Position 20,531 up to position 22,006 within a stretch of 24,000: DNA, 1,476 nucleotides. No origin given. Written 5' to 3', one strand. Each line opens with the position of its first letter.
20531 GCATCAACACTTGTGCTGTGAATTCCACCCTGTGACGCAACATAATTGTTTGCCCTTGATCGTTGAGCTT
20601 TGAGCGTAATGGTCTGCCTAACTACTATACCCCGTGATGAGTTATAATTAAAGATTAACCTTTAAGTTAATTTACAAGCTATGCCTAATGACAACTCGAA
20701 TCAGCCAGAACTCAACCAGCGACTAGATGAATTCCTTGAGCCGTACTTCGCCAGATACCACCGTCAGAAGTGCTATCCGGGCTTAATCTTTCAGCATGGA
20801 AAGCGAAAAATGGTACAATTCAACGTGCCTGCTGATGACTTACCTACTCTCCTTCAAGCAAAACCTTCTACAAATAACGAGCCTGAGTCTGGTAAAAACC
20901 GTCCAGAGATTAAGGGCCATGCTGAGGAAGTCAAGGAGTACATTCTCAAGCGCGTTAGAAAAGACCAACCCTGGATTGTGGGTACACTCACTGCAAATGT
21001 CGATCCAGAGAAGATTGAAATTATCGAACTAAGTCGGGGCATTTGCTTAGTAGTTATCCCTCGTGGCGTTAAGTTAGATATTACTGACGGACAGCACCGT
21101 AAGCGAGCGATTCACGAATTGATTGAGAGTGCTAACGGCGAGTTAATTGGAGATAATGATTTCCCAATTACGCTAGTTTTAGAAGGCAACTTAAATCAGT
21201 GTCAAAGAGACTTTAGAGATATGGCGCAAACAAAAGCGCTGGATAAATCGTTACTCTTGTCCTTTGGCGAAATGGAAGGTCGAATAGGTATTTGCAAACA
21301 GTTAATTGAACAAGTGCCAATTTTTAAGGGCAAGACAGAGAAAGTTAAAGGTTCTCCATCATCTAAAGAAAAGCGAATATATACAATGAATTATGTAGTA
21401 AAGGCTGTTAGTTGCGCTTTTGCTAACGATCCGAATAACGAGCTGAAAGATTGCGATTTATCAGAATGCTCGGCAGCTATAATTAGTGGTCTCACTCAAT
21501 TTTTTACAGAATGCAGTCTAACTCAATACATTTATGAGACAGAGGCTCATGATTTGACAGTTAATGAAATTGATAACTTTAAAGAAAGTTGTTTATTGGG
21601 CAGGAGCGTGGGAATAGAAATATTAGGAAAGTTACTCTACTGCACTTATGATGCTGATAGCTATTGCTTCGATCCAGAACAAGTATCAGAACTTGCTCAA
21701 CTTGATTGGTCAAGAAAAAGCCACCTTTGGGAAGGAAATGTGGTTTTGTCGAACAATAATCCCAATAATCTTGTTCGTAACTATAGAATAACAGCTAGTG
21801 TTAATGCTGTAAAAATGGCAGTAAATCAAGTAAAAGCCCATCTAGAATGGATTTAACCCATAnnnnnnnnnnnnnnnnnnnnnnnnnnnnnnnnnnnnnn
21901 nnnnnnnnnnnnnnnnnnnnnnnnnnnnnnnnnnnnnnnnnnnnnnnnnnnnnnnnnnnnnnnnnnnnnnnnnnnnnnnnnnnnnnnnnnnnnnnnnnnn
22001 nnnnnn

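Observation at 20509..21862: Extra, oppositely oriented DGQHR (ParB-like) gene wedged between dndB and dndC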

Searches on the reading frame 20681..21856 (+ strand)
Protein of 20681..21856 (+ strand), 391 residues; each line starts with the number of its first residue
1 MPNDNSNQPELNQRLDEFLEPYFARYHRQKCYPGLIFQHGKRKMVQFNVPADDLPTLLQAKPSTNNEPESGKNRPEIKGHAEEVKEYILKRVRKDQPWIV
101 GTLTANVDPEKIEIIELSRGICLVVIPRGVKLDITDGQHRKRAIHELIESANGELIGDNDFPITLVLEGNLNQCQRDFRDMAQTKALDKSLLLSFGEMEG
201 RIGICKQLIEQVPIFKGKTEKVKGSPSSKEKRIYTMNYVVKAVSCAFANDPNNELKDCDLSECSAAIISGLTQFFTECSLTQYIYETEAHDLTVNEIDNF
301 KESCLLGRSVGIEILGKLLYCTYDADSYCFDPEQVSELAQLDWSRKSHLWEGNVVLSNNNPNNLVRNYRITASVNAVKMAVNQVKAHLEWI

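Call 4: search_protein_families(library=ncbifam, proteins=[window:20681-21856:+], max_evalue=0.01)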
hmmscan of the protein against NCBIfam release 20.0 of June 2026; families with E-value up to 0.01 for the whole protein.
window:20681-21856:+ (391 aa): 2 families
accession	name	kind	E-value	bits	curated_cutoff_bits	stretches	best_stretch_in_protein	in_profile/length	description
TIGR03187.1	DGQHR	domain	3e-19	69.8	58.85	1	38-278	5-240/276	DGQHR domain-containing protein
TIGR03233.1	DNA_S_dndB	equivalog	4.2e-18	65.5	328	1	83-388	56-340/355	DNA sulfur modification protein DndB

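Call 5: search_protein_families(library=pfam, proteins=[window:20681-21856:+], max_evalue=0.01)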
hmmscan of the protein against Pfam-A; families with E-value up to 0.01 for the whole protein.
window:20681-21856:+ (391 aa): 1 family
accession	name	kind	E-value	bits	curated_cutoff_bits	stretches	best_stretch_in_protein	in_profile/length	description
PF14072.11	DndB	-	1.3e-86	291.2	29.1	1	32-390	1-337/338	DNA-sulfur modification-associated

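Call 10: find_homologous_proteins(query=window:20681-21856:+, max_evalue=0.00001)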
Query window:20681-21856:+ (391 aa): 544 proteins with E <= 0.00001 among 2800 candidates; the best 120 are listed.
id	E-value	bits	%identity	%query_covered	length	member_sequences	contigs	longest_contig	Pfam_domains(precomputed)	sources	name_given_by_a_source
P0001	7.9e-256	866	97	100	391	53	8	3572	PF14072.12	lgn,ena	-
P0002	1.1e-245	833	93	100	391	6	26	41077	PF14072.12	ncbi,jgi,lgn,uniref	ncbi:DNA sulfur modification protein DndB [Microcoleus sp.]|jgi:DNA sulfur modification protein DndB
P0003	1.2e-232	790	90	100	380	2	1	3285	PF14072.12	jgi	jgi:DNA sulfur modification protein DndB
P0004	7.7e-187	639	69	100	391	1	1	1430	PF14072.12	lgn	-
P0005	1.5e-185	635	70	100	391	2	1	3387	PF14072.12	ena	-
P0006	6.3e-185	633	69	100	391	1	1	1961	PF14072.12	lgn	-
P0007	1.3e-184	632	69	100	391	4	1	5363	PF14072.12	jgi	jgi:DNA sulfur modification protein DndB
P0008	1.7e-184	631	71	100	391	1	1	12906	PF14072.12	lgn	-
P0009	2.0e-184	631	70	100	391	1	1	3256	PF14072.12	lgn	-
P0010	2.1e-184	631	69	100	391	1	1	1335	PF14072.12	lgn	-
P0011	9.8e-184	629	69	100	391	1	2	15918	PF14072.12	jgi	jgi:DNA sulfur modification protein DndB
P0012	2.3e-183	628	67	100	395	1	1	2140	PF14072.12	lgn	-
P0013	3.5e-183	627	69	98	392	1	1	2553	PF14072.12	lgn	-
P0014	3.7e-183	627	69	100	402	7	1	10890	PF14072.12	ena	-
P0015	4.9e-183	627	68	100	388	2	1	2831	PF14072.12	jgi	-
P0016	7.7e-183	626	69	100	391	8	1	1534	PF14072.12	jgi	jgi:DNA sulfur modification protein DndB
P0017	1.1e-182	625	70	100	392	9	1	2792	PF14072.12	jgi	jgi:DNA sulfur modification protein DndB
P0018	1.4e-182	625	68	100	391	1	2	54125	PF14072.12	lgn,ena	-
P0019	1.9e-182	625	69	100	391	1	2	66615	PF14072.12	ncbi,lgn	ncbi:MAG TPA: DNA sulfur modification protein DndB [Leptolyngbyaceae cyanobacterium]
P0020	2.3e-182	624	70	100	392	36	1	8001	PF14072.12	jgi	jgi:DNA sulfur modification protein DndB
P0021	1.4e-181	622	69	100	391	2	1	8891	PF14072.12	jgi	-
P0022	1.9e-181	621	69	100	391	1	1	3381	PF14072.12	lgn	-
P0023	3.6e-181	620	70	100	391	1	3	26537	PF14072.12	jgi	jgi:DNA sulfur modification protein DndB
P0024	3.6e-181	620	69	100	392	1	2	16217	PF14072.12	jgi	jgi:DNA sulfur modification protein DndB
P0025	6.0e-181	620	68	100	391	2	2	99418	PF14072.12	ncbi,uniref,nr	ncbi:DNA sulfur modification protein DndB [Trichocoleus sp. ST-U3]|uniref:DNA sulfur modification pr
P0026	7.8e-181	619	69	100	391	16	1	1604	PF14072.12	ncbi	-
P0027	8.7e-181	619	68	100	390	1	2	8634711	PF14072.12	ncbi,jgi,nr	ncbi:MAG: DNA sulfur modification protein DndB [Oscillatoria princeps RMCB-10]|jgi:DNA sulfur modifi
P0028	1.1e-180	619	69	100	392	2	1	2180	PF14072.12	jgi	jgi:DNA sulfur modification protein DndB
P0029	1.2e-180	619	69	100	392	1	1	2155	PF14072.12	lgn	-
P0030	1.3e-180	619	69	100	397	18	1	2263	PF14072.12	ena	-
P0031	1.4e-180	618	69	100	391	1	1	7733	PF14072.12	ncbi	-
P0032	1.4e-180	618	68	100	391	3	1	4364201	PF14072.12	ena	-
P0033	1.9e-180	618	69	100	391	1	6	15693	PF14072.12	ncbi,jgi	jgi:DNA sulfur modification protein DndB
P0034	3.4e-180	617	68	100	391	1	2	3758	PF14072.12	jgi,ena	jgi:DNA sulfur modification protein DndB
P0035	3.8e-180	617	67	100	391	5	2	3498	PF14072.12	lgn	-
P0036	4.3e-180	617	68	100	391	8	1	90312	PF14072.12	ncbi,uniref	ncbi:DNA sulfur modification protein DndB [Microcoleus sp. D3_18a_C4]|uniref:DNA sulfur modification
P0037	2.6e-179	614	69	100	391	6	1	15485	PF14072.12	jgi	jgi:DNA sulfur modification protein DndB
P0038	2.8e-179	614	68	100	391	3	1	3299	PF14072.12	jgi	jgi:DNA sulfur modification protein DndB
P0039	3.2e-179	614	68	100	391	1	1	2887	PF14072.12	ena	-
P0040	3.5e-179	614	69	100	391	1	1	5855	PF14072.12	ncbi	-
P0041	3.5e-179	614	66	100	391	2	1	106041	PF14072.12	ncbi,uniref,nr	ncbi:DNA sulfur modification protein DndB [Oscillatoria salina]|uniref:DNA sulfur modification prote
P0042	8.5e-179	613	68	100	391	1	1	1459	PF14072.12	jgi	-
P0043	9.6e-179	612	67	100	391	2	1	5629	PF14072.12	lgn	-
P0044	1.0e-178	612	68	100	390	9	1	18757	PF14072.12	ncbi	-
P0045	1.2e-178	612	68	100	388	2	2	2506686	PF14072.12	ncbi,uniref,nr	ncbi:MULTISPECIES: DNA sulfur modification protein DndB [Kamptonema]|uniref:DNA sulfur modification 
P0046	1.6e-178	612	68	100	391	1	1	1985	PF14072.12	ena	-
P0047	3.8e-178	610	68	100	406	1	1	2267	PF14072.12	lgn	-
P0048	3.8e-178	610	68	100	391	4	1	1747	PF14072.12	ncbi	-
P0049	4.2e-178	610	68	100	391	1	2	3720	PF14072.12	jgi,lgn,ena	-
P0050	4.2e-178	610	68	100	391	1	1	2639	PF14072.12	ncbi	-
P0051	5.0e-178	610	68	100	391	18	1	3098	PF14072.12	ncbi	-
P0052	5.3e-178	610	68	100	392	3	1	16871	PF14072.12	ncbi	ncbi:MAG: DNA sulfur modification protein DndB [Microcoleus sp.]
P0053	9.9e-178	609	67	100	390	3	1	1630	PF14072.12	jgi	jgi:DNA sulfur modification protein DndB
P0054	1.2e-177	609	66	100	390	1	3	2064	PF14072.12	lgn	-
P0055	1.6e-177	608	68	100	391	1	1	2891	PF14072.12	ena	-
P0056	1.6e-177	608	67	100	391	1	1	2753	PF14072.12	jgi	jgi:DNA sulfur modification protein DndB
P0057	1.9e-177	608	68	100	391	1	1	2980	PF14072.12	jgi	jgi:DNA sulfur modification protein DndB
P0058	2.1e-177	608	67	100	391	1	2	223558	PF14072.12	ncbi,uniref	ncbi:DNA sulfur modification protein DndB [Microcoleus vaginatus GB2-A3]|uniref:DNA sulfur modificat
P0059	2.1e-177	608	67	100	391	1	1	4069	PF14072.12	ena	-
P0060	4.1e-177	607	67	100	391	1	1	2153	PF14072.12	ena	-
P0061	4.1e-177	607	67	100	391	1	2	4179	PF14072.12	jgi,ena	-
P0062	4.5e-177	607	68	99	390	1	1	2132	PF14072.12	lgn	-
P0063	4.8e-177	607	67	100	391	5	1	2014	PF14072.12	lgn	-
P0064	6.2e-177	606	66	100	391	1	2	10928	PF14072.12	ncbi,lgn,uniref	ncbi:DNA sulfur modification protein DndB [Coleofasciculus sp.]|uniref:DNA sulfur modification prote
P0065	7.5e-177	606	67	100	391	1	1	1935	PF14072.12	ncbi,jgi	jgi:DNA sulfur modification protein DndB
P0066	7.9e-177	606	67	100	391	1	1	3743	PF14072.12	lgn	-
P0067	9.2e-177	606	68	100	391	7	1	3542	PF14072.12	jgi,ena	-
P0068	1.0e-176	606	67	100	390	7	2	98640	PF14072.12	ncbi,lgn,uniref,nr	ncbi:DNA sulfur modification protein DndB [Microcoleus sp. bin38.metabat.b11b12b14.051]|uniref:DNA s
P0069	1.1e-176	606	67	100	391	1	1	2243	PF14072.12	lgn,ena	-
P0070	1.4e-176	605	66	100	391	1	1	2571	PF14072.12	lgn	-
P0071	1.5e-176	605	67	100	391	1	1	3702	PF14072.12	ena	-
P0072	2.2e-176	605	67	99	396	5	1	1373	PF14072.12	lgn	-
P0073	2.9e-176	604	67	100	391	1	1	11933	PF14072.12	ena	-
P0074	6.6e-176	603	67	100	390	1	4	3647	PF14072.12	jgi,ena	-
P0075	7.5e-176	603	66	100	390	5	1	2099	PF14072.12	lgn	-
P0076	8.2e-176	603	66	100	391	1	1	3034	PF14072.12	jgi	jgi:DNA sulfur modification protein DndB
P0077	1.3e-175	602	68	100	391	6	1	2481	PF14072.12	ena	-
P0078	1.7e-175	602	66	100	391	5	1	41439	PF14072.12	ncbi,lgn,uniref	ncbi:DNA sulfur modification protein DndB [Coleofasciculus sp. E2-BRE-01]|uniref:DNA sulfur modifica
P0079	2.1e-175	601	66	100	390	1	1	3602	PF14072.12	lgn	-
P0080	3.8e-175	601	65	100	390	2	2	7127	PF14072.12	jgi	jgi:DNA sulfur modification protein DndB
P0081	4.9e-175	600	66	100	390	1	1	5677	PF14072.12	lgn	-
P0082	6.0e-175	600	67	100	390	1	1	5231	PF14072.12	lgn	-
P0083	6.2e-175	600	68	99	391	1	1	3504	PF14072.12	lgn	-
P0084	7.1e-175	600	66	100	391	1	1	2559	PF14072.12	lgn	-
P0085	7.7e-175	600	66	100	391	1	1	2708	PF14072.12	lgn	-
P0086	1.6e-174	599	67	98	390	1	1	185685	PF14072.12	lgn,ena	-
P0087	1.9e-174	598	66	100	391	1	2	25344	PF14072.12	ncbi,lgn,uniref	ncbi:DNA sulfur modification protein DndB [Microcoleus anatoxicus]|uniref:DNA sulfur modification pr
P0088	3.0e-174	598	66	100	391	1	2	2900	PF14072.12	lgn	-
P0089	3.6e-174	597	66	100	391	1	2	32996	PF14072.12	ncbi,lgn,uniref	ncbi:DNA sulfur modification protein DndB [Microcoleus anatoxicus]|uniref:DNA sulfur modification pr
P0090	4.8e-174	597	65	100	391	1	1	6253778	PF14072.12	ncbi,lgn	ncbi:MAG: DNA sulfur modification protein DndB [Microcoleus sp.]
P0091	1.1e-173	596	67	100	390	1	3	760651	PF14072.12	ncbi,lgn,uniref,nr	ncbi:DNA sulfur modification protein DndB [Kamptonema formosum]|uniref:DNA sulfur modification prote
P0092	1.8e-173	595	66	100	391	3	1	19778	PF14072.12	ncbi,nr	ncbi:MAG: DNA sulfur modification protein DndB [Oscillatoria sp. PMC 1068.18]|nr:DNA sulfur modifica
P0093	2.9e-173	594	66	100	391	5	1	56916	PF14072.12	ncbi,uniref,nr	ncbi:DNA sulfur modification protein DndB [Laspinema olomoucense]|uniref:DNA sulfur modification pro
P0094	3.0e-173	594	65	100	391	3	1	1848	PF14072.12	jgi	jgi:DNA sulfur modification protein DndB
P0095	8.6e-173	593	64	100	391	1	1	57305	PF14072.12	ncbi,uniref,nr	ncbi:DNA sulfur modification protein DndB [Laspinema olomoucense]|uniref:DNA sulfur modification pro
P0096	1.2e-172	592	66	100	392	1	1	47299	PF14072.12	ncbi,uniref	ncbi:DNA sulfur modification protein DndB [Microcoleus sp. B3-D7]|uniref:DNA sulfur modification pro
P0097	2.1e-172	592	65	99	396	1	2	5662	PF14072.12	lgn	-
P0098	3.0e-172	591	66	99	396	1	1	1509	PF14072.12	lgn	-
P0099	3.8e-172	591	64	100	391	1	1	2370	PF14072.12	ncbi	ncbi:MAG: DNA sulfur modification protein DndB [Planktothrix sp.]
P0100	3.8e-172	591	64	100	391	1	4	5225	PF14072.12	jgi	jgi:DNA sulfur modification protein DndB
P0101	4.1e-172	591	65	100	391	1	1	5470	PF14072.12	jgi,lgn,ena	-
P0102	4.7e-172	590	65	100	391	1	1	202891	PF14072.12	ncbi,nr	ncbi:MAG: DGQHR domain-containing protein [Symploca sp. SIO2E9]|nr:DGQHR domain-containing protein [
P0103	5.2e-172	590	64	100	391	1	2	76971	PF14072.12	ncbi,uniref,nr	ncbi:DNA sulfur modification protein DndB [Laspinema sp. D1]|uniref:DNA sulfur modification protein 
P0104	8.3e-172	590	65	100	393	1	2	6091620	PF14072.12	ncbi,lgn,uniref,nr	ncbi:DNA sulfur modification protein DndB [Gloeothece verrucosa]|uniref:DGQHR domain protein n=1 Tax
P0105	9.2e-172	589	66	100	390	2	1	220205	PF14072.12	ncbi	-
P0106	1.9e-171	588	64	100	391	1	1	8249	PF14072.12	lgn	-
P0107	3.5e-171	588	65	100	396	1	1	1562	PF14072.12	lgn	-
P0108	3.9e-171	587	66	98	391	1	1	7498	PF14072.12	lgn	-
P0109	5.0e-171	587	67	98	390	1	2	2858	PF14072.12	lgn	-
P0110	5.0e-171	587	66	98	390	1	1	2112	PF14072.12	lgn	-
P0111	5.2e-171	587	65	100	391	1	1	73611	PF14072.12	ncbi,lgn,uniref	ncbi:DNA sulfur modification protein DndB [Aerosakkonema sp. BLCC-F183]|uniref:DNA sulfur modificati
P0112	5.4e-171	587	66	100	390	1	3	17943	PF14072.12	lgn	-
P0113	6.9e-171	587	66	98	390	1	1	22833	PF14072.12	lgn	-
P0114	1.4e-170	586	65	100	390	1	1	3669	PF14072.12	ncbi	-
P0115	1.4e-170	586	65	100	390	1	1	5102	PF14072.12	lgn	-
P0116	1.5e-170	585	64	100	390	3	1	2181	PF14072.12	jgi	jgi:DNA sulfur modification protein DndB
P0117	3.6e-170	584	64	100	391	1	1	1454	PF14072.12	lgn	-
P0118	5.0e-170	584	64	100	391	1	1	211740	PF14072.12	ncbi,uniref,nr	ncbi:DNA sulfur modification protein DndB [Laspinema palackyanum]|uniref:DNA sulfur modification pro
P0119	2.4e-169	582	65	100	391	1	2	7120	PF14072.12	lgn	-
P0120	3.5e-169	581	65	98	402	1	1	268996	PF14072.12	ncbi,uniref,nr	ncbi:DNA sulfur modification protein DndB [Crocosphaera sp. XPORK-15E]|uniref:DNA sulfur modificatio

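Call 11: search_protein_families(library=padloc, proteins=[window:20681-21856:+], max_evalue=0.01)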
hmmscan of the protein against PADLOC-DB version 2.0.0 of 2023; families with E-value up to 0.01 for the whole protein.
window:20681-21856:+ (391 aa): 1 family
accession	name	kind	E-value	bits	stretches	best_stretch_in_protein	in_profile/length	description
PDLC02658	DndB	-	2.8e-20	70.7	1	80-387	54-340/356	DndB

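Call 12: find_related_loci(query=window:20681-21856:+, collection=genome_contigs, flank=10000)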
Query window:20681-21856:+ (391 aa) in genome_contigs; peptide patterns used: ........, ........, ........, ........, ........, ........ (x = any residue, [..] = any of these).
49 stretches matched a pattern; 10 encode a relative of the query (tblastn E <= 1e-3); 10 distinct loci.
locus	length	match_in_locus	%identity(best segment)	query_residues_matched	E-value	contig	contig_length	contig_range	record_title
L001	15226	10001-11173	96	1-391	0e+0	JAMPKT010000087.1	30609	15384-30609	Microcoleus vaginatus DQ-U2 scaffold_87, whole genome shotgun sequence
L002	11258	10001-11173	95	1-391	0e+0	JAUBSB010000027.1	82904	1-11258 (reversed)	Microcoleus sp. LAD1_D3 NODE_56_length_82904_cov_33.267244, whole genome shotgun sequence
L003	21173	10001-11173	95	1-391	0e+0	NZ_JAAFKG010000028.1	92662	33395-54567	MAG: Microcoleus sp. bin48.metabat.b7b8b9.023 WN_Microcoleus_1_scaffold_28, whole genome shotgun sequence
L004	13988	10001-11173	93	1-391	0e+0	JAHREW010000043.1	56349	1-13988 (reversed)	MAG: Microcoleus sp. CAWBG506 NZ_CAWBG506_scaffold_43, whole genome shotgun sequence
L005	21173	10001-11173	92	1-391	0e+0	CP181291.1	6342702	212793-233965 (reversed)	MAG: Microcoleus sp. isolate GLPB chromosome, complete genome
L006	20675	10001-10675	97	1-225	9e-148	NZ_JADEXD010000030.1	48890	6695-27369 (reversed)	Tychonema sp. LEGE 07203 NODE_54_length_48890_cov_5.525070, whole genome shotgun sequence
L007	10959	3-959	59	72-390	5e-128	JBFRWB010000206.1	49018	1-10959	MAG: Microcystaceae cyanobacterium isolate coassembly_bin.85 coaB85_c_000021628003, whole genome shotgun sequence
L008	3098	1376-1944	82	204-391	3e-75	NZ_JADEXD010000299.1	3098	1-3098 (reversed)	Tychonema sp. LEGE 07203 NODE_1221_length_3098_cov_5.988893, whole genome shotgun sequence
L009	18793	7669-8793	63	14-390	1e-168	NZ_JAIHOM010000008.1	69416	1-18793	Spirulina subsalsa FACHB-351 NODE_69, whole genome shotgun sequence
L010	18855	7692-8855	62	1-390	1e-170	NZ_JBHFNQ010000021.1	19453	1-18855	Floridaenema aerugineum BLCC-F46 bin1.fa-21, whole genome shotgun sequence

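Call 15: search_solved_structures(query=window:20681-21856:+, max_evalue=1, show_alignments=2)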
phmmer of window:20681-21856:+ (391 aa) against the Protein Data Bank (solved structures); distinct sequences matched with E-value up to 1: 1.
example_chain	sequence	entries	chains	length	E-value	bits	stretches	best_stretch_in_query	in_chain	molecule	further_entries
8rd8_H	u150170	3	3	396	0.57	12.4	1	76-175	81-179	Elongation factor Tu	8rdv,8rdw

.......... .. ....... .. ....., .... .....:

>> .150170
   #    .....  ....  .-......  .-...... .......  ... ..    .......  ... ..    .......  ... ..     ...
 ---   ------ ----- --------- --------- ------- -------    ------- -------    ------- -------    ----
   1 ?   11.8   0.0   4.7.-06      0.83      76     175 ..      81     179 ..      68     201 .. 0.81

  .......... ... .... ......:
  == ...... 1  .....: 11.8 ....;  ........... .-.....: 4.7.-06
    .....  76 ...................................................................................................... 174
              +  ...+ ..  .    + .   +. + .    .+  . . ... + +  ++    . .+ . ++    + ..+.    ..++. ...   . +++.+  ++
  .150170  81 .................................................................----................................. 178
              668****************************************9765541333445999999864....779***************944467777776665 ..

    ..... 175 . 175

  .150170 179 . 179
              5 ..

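Call 17: find_encoding_contigs(protein=P0104, flank=10000, max_places=2)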
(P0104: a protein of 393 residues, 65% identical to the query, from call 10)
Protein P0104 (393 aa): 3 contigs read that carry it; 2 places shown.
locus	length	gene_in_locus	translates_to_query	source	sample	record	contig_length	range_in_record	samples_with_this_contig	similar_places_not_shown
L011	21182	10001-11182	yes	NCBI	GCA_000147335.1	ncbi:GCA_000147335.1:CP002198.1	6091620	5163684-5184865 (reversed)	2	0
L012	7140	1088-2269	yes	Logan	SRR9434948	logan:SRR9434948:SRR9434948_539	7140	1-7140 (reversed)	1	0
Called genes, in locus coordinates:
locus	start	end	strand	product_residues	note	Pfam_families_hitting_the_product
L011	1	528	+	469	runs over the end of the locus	PF01425:Amidase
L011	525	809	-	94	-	PF13319:DUF4090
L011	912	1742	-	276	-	PF02578:Cu-oxidase_4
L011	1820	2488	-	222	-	PF05239:PRC (faint), PF09939:DUF2171 (faint)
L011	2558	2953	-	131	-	PF08870:DndE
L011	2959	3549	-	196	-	PF05419:GUN4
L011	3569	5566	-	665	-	PF02463:SMC_N (faint), PF13476:AAA_23 (faint)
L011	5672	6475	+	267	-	PF00106:adh_short, PF08659:KR, PF13561:adh_short_C2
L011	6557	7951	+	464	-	PF03055:RPE65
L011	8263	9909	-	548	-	PF01507:PAPS_reduct (weak)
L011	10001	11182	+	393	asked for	PF14072:DndB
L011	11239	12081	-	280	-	-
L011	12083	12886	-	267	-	PF14072:DndB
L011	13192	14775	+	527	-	PF14072:DndB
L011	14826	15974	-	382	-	PF00155:Aminotran_1_2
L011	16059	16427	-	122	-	PF08853:DUF1823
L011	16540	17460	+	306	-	PF00892:EamA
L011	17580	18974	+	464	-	PF01933:CofD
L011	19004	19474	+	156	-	PF02367:TsaE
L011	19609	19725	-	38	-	PF02529:PetG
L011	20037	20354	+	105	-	PF13442:Cytochrome_CBB3, PF00034:Cytochrom_C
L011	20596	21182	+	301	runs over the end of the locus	PF18030:Rimk_N, PF14397:ATPgrasp_ST (faint), PF02655:ATP-grasp_3, PF08443:RimK, PF02955:GSH-S_ATP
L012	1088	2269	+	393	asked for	PF14072:DndB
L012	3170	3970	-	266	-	PF14072:DndB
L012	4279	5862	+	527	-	PF14072:DndB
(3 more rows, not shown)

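Call 18: find_encoding_contigs(protein=P0120, flank=10000, max_places=2)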
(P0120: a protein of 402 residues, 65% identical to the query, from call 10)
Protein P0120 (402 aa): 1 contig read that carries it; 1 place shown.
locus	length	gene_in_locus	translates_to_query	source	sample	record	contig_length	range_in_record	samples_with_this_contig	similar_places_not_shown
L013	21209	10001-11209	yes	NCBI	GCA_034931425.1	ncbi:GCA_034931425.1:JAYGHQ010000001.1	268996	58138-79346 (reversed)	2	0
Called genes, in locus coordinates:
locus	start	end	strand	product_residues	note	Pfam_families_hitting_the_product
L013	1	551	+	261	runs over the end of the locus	PF04542:Sigma70_r2, PF04539:Sigma70_r3 (weak), PF08281:Sigma70_r4_2, PF04545:Sigma70_r4 (weak)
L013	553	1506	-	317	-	PF04015:DUF362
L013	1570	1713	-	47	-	-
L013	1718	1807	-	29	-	PF03742:PetN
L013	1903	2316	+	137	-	-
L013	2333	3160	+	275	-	PF00561:Abhydrolase_1, PF12146:Hydrolase_4, PF12697:Abhydrolase_6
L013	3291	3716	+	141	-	PF01741:MscL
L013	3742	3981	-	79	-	PF01724:DUF29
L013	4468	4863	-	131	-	PF08870:DndE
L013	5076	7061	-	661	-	PF02463:SMC_N (faint), PF13476:AAA_23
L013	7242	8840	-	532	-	PF01507:PAPS_reduct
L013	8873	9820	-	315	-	PF13391:HNH_2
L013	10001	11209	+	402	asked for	PF14072:DndB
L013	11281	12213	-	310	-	PF14072:DndB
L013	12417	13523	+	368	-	PF08486:SpoIID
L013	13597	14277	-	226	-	-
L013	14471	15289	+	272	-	PF03775:MinC_C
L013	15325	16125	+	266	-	PF00142:Fer4_NifH (faint), PF01656:CbiA, PF02374:ArsA_ATPase (faint), PF06564:CBP_BcsQ, PF09140:MipZ, PF10609:ParA, PF13614:AAA_31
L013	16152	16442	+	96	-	PF03776:MinE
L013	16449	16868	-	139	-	PF13279:4HBT_2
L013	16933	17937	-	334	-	PF01925:TauE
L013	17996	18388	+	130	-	-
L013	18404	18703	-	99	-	PF01909:NTP_transf_2, PF18765:Polbeta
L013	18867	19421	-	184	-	-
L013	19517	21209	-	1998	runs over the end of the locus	PF00109:ketoacyl-synt, PF02801:Ketoacyl-synt_C, PF00698:Acyl_transf_1, PF00106:adh_short, PF08659:KR, PF13561:adh_short_C2, PF21089:PKS_DH_N, PF14765:PS-DH, +2 more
